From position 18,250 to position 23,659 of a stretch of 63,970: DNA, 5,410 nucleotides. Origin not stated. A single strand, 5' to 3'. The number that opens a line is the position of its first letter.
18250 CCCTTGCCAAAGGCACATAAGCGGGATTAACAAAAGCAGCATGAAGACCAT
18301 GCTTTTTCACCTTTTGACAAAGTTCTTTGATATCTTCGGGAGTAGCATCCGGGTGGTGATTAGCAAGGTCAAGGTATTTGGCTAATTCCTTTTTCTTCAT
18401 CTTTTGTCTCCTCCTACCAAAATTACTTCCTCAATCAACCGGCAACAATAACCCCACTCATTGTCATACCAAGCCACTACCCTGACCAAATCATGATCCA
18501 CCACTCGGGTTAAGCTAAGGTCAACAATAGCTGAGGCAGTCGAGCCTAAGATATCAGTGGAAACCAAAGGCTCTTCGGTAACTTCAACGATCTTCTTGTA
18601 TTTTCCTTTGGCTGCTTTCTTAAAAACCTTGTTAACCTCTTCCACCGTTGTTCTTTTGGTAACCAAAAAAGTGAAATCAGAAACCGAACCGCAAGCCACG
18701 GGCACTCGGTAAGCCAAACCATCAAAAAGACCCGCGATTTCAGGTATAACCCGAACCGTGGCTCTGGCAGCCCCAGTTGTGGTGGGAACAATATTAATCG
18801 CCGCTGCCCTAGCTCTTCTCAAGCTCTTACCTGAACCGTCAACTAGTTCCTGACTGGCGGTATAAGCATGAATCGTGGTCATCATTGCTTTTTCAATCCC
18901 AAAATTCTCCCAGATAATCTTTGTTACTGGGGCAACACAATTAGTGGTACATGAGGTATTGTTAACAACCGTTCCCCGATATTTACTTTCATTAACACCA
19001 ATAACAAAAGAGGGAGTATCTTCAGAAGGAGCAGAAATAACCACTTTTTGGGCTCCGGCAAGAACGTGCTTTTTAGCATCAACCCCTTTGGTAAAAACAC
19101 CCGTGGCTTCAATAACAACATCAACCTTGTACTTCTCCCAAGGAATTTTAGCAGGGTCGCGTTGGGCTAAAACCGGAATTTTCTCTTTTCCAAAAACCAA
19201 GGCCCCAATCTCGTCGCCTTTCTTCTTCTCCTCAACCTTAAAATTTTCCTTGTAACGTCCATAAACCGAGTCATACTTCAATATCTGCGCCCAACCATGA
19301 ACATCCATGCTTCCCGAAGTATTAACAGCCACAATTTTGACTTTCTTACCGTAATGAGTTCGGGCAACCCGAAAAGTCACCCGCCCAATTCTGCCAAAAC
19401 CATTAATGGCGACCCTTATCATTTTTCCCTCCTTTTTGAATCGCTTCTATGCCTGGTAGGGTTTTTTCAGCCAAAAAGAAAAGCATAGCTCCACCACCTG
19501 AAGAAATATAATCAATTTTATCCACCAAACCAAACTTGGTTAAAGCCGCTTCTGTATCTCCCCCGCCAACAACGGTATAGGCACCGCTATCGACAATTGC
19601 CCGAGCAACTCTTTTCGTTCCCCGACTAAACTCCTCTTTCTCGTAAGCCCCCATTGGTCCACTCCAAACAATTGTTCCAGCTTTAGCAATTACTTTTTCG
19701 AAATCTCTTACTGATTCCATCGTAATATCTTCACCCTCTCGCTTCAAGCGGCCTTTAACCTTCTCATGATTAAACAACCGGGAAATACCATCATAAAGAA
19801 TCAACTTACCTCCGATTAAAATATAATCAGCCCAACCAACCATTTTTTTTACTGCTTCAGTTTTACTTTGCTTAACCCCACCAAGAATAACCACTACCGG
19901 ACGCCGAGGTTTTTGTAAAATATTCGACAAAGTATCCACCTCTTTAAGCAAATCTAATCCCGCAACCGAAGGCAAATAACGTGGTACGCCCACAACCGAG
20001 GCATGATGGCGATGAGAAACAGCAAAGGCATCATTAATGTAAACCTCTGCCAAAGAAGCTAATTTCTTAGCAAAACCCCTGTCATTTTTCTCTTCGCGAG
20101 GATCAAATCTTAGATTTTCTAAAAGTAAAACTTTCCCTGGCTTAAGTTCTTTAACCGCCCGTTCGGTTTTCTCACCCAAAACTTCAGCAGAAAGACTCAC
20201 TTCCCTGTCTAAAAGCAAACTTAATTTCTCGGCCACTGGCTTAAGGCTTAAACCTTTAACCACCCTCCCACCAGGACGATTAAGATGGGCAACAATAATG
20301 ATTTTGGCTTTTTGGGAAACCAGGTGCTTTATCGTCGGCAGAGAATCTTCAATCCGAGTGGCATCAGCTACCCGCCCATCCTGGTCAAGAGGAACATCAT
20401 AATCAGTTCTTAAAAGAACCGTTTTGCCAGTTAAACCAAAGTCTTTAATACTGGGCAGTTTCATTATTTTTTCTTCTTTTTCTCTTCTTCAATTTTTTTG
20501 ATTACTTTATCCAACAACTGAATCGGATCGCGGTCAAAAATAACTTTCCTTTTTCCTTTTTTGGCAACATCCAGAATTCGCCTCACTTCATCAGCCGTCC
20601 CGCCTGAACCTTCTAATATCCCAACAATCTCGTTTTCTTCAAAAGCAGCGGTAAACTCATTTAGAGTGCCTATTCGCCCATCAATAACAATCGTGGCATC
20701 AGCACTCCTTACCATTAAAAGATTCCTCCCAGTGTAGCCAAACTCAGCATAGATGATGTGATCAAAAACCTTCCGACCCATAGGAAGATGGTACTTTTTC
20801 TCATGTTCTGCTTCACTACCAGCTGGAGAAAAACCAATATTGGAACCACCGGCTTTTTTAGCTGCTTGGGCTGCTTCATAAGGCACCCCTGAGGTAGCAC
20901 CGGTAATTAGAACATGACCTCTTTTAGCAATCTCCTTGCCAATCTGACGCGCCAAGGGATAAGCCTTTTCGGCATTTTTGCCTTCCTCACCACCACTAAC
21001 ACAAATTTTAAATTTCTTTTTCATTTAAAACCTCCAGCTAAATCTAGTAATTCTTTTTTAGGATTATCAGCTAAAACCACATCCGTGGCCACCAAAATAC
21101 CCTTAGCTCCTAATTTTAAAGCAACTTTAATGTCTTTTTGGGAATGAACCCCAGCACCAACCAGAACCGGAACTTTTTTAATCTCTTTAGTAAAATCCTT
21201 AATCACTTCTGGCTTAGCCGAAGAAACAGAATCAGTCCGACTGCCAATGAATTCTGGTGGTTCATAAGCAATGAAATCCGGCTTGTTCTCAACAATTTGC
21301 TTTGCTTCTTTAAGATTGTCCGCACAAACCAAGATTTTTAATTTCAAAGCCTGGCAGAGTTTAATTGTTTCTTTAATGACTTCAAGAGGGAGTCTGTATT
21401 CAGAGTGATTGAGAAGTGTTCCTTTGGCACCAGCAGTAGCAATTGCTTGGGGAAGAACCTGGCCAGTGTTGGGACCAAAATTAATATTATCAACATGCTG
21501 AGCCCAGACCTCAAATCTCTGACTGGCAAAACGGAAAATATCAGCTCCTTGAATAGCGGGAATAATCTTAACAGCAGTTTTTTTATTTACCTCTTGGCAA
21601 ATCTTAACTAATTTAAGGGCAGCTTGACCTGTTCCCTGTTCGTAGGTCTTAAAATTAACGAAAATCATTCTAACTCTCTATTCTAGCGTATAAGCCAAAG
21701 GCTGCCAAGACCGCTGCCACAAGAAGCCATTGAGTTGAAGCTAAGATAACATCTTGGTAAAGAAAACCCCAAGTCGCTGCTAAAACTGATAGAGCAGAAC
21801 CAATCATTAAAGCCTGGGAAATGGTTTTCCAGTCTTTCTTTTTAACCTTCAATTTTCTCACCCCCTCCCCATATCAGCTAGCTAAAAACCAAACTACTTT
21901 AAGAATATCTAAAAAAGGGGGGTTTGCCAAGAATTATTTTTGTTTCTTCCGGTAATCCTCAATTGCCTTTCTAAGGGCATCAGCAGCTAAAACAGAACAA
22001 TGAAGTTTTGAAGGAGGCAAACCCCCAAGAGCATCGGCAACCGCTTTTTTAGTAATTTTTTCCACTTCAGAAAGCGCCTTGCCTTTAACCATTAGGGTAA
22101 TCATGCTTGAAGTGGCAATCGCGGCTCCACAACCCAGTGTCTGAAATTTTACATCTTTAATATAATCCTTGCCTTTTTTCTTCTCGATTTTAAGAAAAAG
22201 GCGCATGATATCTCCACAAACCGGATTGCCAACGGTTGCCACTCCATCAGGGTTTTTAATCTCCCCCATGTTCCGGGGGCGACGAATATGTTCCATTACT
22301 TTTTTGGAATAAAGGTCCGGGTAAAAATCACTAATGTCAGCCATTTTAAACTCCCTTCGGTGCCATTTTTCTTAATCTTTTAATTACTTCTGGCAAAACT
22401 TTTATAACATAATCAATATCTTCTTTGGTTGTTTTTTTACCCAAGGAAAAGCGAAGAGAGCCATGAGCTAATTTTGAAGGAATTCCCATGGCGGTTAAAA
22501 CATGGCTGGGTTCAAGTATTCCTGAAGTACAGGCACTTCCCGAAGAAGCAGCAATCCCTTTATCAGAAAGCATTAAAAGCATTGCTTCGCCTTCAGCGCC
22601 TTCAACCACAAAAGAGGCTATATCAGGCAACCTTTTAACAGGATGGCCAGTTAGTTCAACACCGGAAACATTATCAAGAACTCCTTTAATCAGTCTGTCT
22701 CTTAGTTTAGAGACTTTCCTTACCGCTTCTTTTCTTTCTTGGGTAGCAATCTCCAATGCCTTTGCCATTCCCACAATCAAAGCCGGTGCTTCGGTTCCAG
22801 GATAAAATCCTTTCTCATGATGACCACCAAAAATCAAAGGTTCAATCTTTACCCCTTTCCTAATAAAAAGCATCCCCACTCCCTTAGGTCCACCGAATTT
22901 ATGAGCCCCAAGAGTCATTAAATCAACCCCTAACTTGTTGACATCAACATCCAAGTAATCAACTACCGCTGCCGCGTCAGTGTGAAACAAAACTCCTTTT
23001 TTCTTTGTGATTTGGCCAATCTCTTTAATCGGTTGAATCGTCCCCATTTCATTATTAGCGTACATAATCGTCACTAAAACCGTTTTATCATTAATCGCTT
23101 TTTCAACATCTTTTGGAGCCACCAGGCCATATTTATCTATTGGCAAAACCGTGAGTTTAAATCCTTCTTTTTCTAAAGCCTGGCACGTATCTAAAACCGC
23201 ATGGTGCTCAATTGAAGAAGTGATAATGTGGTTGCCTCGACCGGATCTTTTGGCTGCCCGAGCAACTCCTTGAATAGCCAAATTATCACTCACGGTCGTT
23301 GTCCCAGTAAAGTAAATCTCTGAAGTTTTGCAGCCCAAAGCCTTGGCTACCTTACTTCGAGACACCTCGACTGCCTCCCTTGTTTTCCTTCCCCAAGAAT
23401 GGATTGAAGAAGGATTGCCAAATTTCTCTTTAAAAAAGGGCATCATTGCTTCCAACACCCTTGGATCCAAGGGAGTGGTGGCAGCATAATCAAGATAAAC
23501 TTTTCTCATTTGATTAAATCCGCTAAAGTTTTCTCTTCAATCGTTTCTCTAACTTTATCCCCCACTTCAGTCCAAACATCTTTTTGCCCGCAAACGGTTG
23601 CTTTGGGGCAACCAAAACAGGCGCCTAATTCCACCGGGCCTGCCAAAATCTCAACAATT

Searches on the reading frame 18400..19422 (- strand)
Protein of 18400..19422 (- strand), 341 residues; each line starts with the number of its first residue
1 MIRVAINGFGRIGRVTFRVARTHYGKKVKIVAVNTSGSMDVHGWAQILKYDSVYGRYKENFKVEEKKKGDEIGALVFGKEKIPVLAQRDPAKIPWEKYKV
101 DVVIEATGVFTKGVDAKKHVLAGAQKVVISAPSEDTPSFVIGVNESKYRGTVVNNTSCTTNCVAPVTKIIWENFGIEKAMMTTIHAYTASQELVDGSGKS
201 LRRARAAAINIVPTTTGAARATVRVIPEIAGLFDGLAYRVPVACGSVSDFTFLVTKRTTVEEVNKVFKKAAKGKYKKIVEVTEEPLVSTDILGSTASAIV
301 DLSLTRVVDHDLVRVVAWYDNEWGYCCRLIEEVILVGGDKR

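Call 39: search_protein_families(library=pfam, proteins=[L087:2139-2756:+, L087:2770-3582:+, L087:1-1011:+, L088:1134-1424:+], max_evalue=0.01)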
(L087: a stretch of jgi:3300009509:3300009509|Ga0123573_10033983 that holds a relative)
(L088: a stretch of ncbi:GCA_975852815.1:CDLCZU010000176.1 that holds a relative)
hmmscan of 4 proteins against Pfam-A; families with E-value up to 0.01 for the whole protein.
L087:2139-2756:+ (206 aa): 4 families
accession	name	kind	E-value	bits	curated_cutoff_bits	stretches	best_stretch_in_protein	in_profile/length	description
PF00037.32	Fer4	-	9e-05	22.6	21.1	1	155-173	5-23/24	4Fe-4S binding domain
PF12837.12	Fer4_6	-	0.00031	21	25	1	156-173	7-24/24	4Fe-4S binding domain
PF13484.11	Fer4_16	-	0.00087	20.5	30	1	158-184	2-31/66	4Fe-4S double cluster binding domain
PF12838.12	Fer4_7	-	0.0024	18.7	27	0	158-203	2-50/52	4Fe-4S dicluster domain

L087:2770-3582:+ (271 aa): 0 families

L087:1-1011:+ (337 aa): 1 family
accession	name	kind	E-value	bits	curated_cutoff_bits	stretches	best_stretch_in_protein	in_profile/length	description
PF04055.27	Radical_SAM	-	4.2e-26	92.5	29.5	1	76-235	3-166/166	Radical SAM superfamily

L088:1134-1424:+ (97 aa): 0 families

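Call 76: search_protein_families(library=padloc, proteins=[L087:2770-3582:+], max_evalue=0.01)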
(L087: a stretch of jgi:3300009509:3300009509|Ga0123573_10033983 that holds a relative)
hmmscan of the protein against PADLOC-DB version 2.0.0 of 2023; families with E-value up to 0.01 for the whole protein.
L087:2770-3582:+ (271 aa): 0 families

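Call 82: search_protein_families(library=ncbifam, proteins=[L088:1-765:-, L088:7162-8025:-, L087:7337-8428:+, L087:5188-5391:-, L087:8546-9163:+, L087:5739-7250:+, L087:2770-3582:+], max_evalue=0.001)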
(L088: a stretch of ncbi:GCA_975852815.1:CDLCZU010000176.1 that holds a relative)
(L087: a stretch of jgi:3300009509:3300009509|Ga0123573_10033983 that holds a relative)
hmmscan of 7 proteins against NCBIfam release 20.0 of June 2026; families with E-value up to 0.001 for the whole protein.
L088:1-765:- (255 aa): 1 family
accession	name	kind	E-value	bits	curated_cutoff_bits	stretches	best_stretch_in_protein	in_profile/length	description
NF051851.1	AtpSerPepEprS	equivalog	0.00028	19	1700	1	167-248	53-128/988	autotransporter serine peptidase EprS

L088:7162-8025:- (287 aa): 13 families
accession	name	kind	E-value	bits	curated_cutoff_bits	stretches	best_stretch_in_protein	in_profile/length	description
NF001750.0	PRK00476.1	equivalog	2.5e-101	339.8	443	1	2-286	303-587/590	aspartate--tRNA ligase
TIGR00459.1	aspS_bact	equivalog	7.9e-89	298.6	373.85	1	2-286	298-584/586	aspartate--tRNA ligase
NF009460.0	PRK12820.1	equivalog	2.6e-58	197.8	1379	1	3-283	332-615/723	bifunctional aspartyl-tRNA synthetase/aspartyl/glutamyl-tRNA amidotransferase subunit C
NF003483.0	PRK05159.1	equivalog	4.8e-19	68.5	353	1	172-259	349-432/438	aspartate--tRNA(Asn) ligase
TIGR00458.1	aspS_nondisc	equivalog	5.7e-16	58.5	368.4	1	165-261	334-424/428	aspartate--tRNA(Asn) ligase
NF001756.1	PRK00484.1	subfamily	9.4e-13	47.6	468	1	177-260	399-486/488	lysine--tRNA ligase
TIGR00499.1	lysS_bact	equivalog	9.5e-12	44.3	427.6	1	209-260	442-493/496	lysine--tRNA ligase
NF003037.0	PRK03932.1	equivalog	8.4e-09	34.9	414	1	164-262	353-448/451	asparagine--tRNA ligase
NF002821.0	PRK02983.1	equivalog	2.9e-08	32.2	742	1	219-259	1059-1098/1102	bifunctional lysylphosphatidylglycerol synthetase/lysine--tRNA ligase LysX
NF006828.0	PRK09350.1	equivalog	3.4e-08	33.1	264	1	173-258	233-322/325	elongation factor P--(R)-beta-lysine ligase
TIGR00462.1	genX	equivalog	1.9e-07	30.8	286.9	1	214-256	262-304/304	EF-P lysine aminoacylase EpmA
TIGR00457.1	asnS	equivalog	2.1e-06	26.8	342.6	1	175-262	368-452/455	asparagine--tRNA ligase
NF009101.0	PRK12445.1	subfamily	5.8e-06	25.1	1026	1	220-259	462-501/505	lysine--tRNA ligase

L087:7337-8428:+ (364 aa): 18 families
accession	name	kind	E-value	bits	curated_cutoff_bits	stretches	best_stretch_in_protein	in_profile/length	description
TIGR01302.1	IMP_dehydrog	equivalog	4.9e-77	259.7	481.5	2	94-344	198-449/450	IMP dehydrogenase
NF005311.0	PRK06843.1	equivalog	4.7e-59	200.3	779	2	108-361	143-396/404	inosine 5-monophosphate dehydrogenase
NF052358.1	GMPRedGuaB1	equivalog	3.2e-40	138.7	675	2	114-361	223-473/479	GMP reductase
NF003470.0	PRK05096.1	equivalog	1.3e-39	136.3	397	1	35-353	38-337/347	GMP reductase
NF005869.0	PRK07807.1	equivalog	2.2e-39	135.8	549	2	112-361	221-473/479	GuaB1 family IMP dehydrogenase-related protein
TIGR01305.1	GMP_reduct_1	equivalog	1.8e-35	122.6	492.15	1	34-353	36-336/343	GMP reductase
TIGR01303.1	IMP_DH_rel_1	equivalog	8e-34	117.3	562.75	1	118-361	224-471/475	GuaB1 family IMP dehydrogenase-related protein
NF005493.0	PRK07107.1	equivalog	1.7e-33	115.9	585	2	100-363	223-489/502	IMP dehydrogenase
TIGR01304.1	IMP_DH_rel_2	equivalog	1.2e-29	103.7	342.1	2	109-261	130-295/365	GuaB3 family IMP dehydrogenase-related protein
NF003966.0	PRK05458.1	equivalog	1.1e-28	100.5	344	1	39-276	34-258/327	GMP reductase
TIGR01306.1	GMP_reduct_2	equivalog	1.2e-24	87.4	465.65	1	40-276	31-254/321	GMP reductase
TIGR03966.1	actino_HemFlav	equivalog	3.1e-07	29.4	470.85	1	161-250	250-332/385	pre-mycofactocin synthase MftD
NF008398.0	PRK11197.1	subfamily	3.9e-07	29.2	376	1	151-250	238-330/381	L-lactate dehydrogenase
NF033901.1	L_lactate_LldD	exception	3.1e-06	26.5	550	1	150-250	237-330/377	FMN-dependent L-lactate dehydrogenase LldD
TIGR02151.1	IPP_isom_2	equivalog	7.9e-05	21.7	281.3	1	201-250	242-290/338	type 2 isopentenyl-diphosphate Delta-isomerase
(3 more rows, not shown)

L087:5188-5391:- (67 aa): 13 families
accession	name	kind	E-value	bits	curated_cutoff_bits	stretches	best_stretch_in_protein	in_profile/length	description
NF001750.0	PRK00476.1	equivalog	1.7e-28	99.3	443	1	1-66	522-587/590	aspartate--tRNA ligase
TIGR00459.1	aspS_bact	equivalog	6.1e-26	90.9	373.85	1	1-66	519-584/586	aspartate--tRNA ligase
NF009460.0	PRK12820.1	equivalog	2.7e-14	52.2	1379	1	2-63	554-615/723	bifunctional aspartyl-tRNA synthetase/aspartyl/glutamyl-tRNA amidotransferase subunit C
NF001756.1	PRK00484.1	subfamily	4.8e-11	42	468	1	1-40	447-486/488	lysine--tRNA ligase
TIGR00499.1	lysS_bact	equivalog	7.9e-11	41.3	427.6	1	1-40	454-493/496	lysine--tRNA ligase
NF003483.0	PRK05159.1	equivalog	2.5e-10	39.8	353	1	1-39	394-432/438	aspartate--tRNA(Asn) ligase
TIGR00458.1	aspS_nondisc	equivalog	1.8e-08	33.8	368.4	1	1-41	384-424/428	aspartate--tRNA(Asn) ligase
NF006828.0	PRK09350.1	equivalog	5.1e-07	29.3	264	1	1-38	285-322/325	elongation factor P--(R)-beta-lysine ligase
NF002821.0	PRK02983.1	equivalog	6.9e-07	27.6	742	1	1-40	1061-1099/1102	bifunctional lysylphosphatidylglycerol synthetase/lysine--tRNA ligase LysX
NF003037.0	PRK03932.1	equivalog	1.1e-06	27.9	414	1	4-42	410-448/451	asparagine--tRNA ligase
TIGR00462.1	genX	equivalog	2e-06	27.5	286.9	1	2-36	270-304/304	EF-P lysine aminoacylase EpmA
NF009101.0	PRK12445.1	subfamily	1.1e-05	24.2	1026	1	2-39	464-501/505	lysine--tRNA ligase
TIGR00457.1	asnS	equivalog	3.1e-05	23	342.6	1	4-42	414-452/455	asparagine--tRNA ligase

L087:8546-9163:+ (206 aa): 4 families
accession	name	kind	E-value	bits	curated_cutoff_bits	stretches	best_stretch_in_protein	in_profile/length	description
NF008992.0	PRK12335.1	equivalog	6e-09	35.5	303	1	42-183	121-265/289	SAM-dependent methyltransferase TehB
NF045649.1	2X_seleno_MduS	exception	5e-08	32.3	380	1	5-94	5-94/338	methyltransferase domain-containing selenoprotein MduS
TIGR00477.1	tehB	equivalog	4.3e-05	22.9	219.5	1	44-183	74-216/238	tellurite resistance methyltransferase TehB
NF008405.0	PRK11207.1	equivalog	5.9e-05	22.6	218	1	43-185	30-176/198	tellurite resistance methyltransferase TehB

L087:5739-7250:+ (504 aa): 20 families
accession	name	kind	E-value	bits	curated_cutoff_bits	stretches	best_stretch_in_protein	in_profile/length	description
TIGR04107.1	rSAM_HutW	equivalog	4.2e-57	193.9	400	1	109-491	39-413/419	heme anaerobic degradation radical SAM methyltransferase ChuW/HutW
NF006067.1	PRK08208.1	equivalog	1.2e-51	176.1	380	1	110-498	36-420/427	STM4012 family radical SAM protein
TIGR00539.1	hemN_rel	equivalog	5.5e-46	157.3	205.4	1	112-473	3-350/361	radical SAM family heme chaperone HemW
TIGR03994.1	rSAM_HemZ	equivalog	5.2e-37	127.9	321.4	1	104-382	79-362/401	coproporphyrinogen dehydrogenase HemZ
NF005133.0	PRK06582.1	equivalog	7.1e-37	127.3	597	1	110-386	12-278/390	coproporphyrinogen III oxidase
NF006385.0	PRK08629.1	equivalog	2e-35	122.4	355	1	110-494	53-415/439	coproporphyrinogen III oxidase family protein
TIGR00538.1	hemN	equivalog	2.1e-32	112.5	324.95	1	110-492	50-438/454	oxygen-independent coproporphyrinogen III oxidase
NF006064.0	PRK08207.2-2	equivalog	2.8e-28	99.1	504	1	109-315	144-348/465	coproporphyrinogen III oxidase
NF006060.0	PRK08207.1-3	equivalog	4.4e-24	85.1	653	1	110-323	150-363/477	coproporphyrinogen III oxidase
NF006061.0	PRK08207.1-4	equivalog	3.5e-23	82.2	702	1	111-311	175-374/501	coproporphyrinogen III oxidase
NF004567.0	PRK05904.1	equivalog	8e-22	77.9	355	1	112-317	9-204/353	coproporphyrinogen III oxidase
NF006066.0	PRK08207.2-5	equivalog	1.6e-21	76.6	1117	1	110-313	191-392/518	coproporphyrinogen III oxidase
NF006059.0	PRK08207.1-1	equivalog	6.1e-17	61.5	1012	1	111-335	173-400/496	coproporphyrinogen III oxidase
NF006065.0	PRK08207.2-4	equivalog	6.4e-17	61.7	922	1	112-349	171-407/484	coproporphyrinogen III oxidase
NF006063.0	PRK08207.2-1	equivalog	4e-16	58.7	1074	1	110-311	193-392/518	coproporphyrinogen III oxidase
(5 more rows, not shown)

L087:2770-3582:+ (271 aa): 0 families

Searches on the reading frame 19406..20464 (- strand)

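Call 86: search_protein_families(library=pfam, proteins=[window:19406-20464:-])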
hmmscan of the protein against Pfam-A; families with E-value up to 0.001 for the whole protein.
window:19406-20464:- (353 aa): 1 family
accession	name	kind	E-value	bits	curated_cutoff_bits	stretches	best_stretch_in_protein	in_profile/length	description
PF00162.24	PGK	-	3.8e-107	359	27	2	6-222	1-217/379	Phosphoglycerate kinase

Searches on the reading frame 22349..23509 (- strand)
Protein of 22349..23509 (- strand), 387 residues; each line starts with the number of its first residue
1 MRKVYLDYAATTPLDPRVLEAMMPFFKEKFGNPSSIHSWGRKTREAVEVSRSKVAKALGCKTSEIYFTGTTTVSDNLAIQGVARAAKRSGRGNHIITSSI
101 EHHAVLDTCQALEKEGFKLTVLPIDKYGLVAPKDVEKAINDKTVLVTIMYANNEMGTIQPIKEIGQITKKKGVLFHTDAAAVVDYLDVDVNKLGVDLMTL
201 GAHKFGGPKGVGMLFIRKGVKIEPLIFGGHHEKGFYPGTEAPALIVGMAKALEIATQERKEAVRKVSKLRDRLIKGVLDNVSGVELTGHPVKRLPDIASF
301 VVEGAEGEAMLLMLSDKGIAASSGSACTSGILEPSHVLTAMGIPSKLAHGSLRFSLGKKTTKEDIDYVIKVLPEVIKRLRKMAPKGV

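Call 86: search_protein_families(library=pfam, proteins=[window:22349-23509:-])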
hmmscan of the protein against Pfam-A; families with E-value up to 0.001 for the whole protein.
window:22349-23509:- (387 aa): 4 families
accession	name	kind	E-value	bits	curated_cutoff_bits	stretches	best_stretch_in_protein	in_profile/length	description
PF00266.25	Aminotran_5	-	3.1e-84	283.5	21.5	1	4-368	1-371/371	Aminotransferase class-V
PF01212.27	Beta_elim_lyase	-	6e-07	29.5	27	1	53-184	40-174/288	Beta-eliminating lyase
PF01041.23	DegT_DnrJ_EryC1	-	8.2e-05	22.4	19.8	1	86-181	58-148/360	DegT/DnrJ/EryC1/StrS aminotransferase family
PF01053.26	Cys_Met_Meta_PP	-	0.00052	19.1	27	1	91-205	90-199/381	Cys/Met metabolism PLP-dependent enzyme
